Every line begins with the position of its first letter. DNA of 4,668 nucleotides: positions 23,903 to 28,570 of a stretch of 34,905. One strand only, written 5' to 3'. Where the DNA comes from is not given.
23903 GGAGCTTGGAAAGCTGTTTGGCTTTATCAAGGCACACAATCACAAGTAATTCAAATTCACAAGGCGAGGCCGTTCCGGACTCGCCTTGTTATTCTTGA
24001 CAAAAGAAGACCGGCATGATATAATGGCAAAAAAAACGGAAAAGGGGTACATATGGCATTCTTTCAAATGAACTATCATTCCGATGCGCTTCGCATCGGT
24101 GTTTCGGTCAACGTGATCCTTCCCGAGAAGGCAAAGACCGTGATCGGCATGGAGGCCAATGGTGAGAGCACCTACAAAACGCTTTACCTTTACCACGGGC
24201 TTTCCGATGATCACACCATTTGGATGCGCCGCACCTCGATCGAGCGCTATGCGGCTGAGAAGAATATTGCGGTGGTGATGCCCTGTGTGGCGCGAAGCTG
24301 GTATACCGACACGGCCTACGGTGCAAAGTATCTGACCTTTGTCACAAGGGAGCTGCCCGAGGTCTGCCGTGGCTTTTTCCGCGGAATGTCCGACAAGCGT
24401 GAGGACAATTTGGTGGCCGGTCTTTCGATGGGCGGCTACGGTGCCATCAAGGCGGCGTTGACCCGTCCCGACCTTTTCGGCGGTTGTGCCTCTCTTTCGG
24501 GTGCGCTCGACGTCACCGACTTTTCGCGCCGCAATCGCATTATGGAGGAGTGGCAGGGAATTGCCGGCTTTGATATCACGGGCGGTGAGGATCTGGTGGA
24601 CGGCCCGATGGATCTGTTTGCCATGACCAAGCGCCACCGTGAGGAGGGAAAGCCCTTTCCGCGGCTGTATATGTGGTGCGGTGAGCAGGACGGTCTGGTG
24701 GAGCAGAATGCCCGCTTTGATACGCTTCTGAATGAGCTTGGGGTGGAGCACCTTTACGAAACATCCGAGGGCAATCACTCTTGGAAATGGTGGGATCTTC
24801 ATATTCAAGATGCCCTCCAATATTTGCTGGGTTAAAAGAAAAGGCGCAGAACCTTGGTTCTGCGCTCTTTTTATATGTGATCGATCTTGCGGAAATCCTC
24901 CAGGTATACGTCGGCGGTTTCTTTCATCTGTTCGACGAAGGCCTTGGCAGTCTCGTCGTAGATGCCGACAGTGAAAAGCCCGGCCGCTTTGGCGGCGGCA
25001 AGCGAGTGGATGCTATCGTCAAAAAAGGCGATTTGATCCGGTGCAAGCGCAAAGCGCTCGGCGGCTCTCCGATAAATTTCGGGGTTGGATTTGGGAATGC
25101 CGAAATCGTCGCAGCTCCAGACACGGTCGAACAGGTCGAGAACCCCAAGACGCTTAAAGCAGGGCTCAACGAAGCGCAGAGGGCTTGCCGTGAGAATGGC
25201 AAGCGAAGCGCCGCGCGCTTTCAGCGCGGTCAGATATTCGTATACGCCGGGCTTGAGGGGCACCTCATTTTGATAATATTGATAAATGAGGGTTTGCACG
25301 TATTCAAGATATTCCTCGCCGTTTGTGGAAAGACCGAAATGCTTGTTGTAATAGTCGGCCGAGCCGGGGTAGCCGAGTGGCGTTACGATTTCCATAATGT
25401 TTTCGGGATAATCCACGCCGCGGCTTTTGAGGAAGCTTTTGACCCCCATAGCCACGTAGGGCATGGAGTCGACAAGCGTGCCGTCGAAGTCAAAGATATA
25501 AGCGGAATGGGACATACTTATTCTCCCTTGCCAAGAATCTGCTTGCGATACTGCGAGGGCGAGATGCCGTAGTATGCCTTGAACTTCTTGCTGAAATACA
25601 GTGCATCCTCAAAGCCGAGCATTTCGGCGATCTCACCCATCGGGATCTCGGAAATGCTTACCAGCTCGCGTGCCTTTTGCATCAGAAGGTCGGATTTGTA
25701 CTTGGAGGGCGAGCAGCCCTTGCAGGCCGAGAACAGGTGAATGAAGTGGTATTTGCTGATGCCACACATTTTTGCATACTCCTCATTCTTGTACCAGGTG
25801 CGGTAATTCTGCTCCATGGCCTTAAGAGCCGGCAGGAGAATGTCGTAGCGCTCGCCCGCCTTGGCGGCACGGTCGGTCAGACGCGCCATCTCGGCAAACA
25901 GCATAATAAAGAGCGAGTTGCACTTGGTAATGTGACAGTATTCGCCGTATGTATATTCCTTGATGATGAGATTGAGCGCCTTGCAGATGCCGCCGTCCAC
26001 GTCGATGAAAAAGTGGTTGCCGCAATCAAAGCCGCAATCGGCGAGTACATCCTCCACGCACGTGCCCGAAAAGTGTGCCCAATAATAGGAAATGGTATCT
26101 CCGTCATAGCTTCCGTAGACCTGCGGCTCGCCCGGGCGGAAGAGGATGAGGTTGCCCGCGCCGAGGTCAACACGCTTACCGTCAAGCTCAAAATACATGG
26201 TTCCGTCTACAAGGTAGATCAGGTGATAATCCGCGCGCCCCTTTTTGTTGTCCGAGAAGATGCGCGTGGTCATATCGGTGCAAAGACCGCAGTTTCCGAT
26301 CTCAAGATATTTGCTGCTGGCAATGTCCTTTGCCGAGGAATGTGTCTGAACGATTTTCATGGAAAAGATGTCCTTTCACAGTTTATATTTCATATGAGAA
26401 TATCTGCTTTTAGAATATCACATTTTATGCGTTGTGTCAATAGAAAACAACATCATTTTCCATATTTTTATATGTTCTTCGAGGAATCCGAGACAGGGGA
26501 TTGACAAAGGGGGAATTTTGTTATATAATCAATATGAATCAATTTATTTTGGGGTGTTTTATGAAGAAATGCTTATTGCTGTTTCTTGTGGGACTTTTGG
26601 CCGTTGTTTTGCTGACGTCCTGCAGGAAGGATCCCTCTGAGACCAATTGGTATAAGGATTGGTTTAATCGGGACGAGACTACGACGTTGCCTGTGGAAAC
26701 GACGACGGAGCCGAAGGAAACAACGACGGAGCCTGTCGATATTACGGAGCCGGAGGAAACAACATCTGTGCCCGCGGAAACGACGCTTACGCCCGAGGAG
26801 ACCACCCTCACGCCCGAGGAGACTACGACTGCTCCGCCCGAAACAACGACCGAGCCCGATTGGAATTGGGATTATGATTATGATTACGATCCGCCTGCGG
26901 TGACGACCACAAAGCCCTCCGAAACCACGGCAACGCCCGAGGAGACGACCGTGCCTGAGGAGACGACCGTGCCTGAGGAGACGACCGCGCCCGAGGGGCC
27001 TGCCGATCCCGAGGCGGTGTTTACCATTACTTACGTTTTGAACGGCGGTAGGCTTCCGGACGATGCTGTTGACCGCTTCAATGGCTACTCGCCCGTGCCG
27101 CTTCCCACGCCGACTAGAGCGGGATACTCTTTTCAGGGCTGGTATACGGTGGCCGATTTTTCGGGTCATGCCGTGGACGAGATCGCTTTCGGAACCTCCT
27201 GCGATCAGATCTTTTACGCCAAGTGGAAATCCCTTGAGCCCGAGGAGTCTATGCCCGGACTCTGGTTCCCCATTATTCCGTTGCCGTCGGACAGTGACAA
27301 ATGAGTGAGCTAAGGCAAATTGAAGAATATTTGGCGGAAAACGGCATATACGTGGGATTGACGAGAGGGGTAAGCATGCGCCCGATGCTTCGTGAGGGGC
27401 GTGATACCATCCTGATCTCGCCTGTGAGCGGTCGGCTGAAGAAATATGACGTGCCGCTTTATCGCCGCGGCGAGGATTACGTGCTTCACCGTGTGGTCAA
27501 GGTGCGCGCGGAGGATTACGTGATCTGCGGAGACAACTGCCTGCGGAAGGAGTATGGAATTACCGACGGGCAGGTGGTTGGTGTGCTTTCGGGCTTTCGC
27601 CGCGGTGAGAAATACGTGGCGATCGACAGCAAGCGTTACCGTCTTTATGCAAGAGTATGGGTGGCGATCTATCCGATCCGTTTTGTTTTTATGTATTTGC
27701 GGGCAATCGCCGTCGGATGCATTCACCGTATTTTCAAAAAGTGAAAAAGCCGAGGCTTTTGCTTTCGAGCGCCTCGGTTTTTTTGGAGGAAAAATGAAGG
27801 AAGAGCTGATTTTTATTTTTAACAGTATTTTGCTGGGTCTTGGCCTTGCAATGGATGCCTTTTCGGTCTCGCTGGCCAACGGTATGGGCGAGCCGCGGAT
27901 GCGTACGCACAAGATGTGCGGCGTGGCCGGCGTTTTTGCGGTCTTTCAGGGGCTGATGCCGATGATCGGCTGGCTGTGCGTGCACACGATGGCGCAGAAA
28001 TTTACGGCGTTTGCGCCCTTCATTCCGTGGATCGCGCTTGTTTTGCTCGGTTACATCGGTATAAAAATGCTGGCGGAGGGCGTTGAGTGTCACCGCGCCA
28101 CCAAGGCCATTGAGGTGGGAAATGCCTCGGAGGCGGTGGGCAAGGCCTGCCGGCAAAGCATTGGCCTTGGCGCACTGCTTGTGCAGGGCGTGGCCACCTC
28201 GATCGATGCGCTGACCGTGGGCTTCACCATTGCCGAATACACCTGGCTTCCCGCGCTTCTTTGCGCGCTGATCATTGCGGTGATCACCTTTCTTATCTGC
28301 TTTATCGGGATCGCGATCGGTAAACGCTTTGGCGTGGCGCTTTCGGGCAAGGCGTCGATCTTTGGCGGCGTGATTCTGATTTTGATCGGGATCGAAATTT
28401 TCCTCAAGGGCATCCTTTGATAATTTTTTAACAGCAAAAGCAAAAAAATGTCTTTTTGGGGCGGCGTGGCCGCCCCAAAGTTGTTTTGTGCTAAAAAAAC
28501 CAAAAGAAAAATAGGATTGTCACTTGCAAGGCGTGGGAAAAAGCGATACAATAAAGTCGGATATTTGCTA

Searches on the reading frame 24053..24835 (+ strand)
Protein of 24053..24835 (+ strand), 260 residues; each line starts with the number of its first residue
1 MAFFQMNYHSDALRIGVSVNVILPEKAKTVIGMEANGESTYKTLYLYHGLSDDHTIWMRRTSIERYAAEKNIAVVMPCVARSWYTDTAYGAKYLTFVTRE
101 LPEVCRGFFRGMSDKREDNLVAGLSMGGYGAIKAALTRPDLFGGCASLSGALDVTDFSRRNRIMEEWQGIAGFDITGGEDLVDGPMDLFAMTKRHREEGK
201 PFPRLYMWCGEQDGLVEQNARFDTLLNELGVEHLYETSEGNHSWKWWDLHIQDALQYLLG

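Call 68: search_protein_families(library=pfam, proteins=[window:24053-24835:+], max_evalue=0.01)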
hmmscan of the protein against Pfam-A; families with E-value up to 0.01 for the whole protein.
window:24053-24835:+ (260 aa): 3 families
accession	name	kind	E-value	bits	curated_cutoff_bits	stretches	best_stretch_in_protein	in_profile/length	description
PF00756.26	Esterase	-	4.3e-21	76.3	22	1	17-255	8-248/251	Putative esterase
PF00326.27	Peptidase_S9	-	0.0015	18.5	22.6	1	120-167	67-116/213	Prolyl oligopeptidase family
PF02230.22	Abhydrolase_2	-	0.0034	17.7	23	0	117-153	105-141/217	Phospholipase/Carboxylesterase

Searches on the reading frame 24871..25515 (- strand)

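Call 68: search_protein_families(library=pfam, proteins=[window:24871-25515:-], max_evalue=0.01)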
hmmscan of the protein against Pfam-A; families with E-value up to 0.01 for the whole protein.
window:24871-25515:- (214 aa): 4 families
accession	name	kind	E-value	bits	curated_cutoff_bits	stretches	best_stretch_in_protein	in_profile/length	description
PF00702.32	Hydrolase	-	4e-28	99.6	26.4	1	5-179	3-191/191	haloacid dehalogenase-like hydrolase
PF13419.12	HAD_2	-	4.9e-26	92.4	23.8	1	6-184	1-177/178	Haloacid dehalogenase-like hydrolase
PF12710.13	HAD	-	1.8e-08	35.5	27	1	7-132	2-127/189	haloacid dehalogenase-like hydrolase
PF13242.12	Hydrolase_like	-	0.0052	17.1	22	1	141-209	3-73/75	HAD-hyrolase-like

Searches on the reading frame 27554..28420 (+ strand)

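Call 68: search_protein_families(library=pfam, proteins=[window:27554-28420:+], max_evalue=0.01)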
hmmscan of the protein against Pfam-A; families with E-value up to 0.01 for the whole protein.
window:27554-28420:+ (288 aa): 1 family
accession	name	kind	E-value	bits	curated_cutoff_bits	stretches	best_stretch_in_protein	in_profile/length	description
PF02659.21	Mntp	-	3.8e-31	108.4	24.4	1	116-283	2-152/152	Putative manganese efflux pump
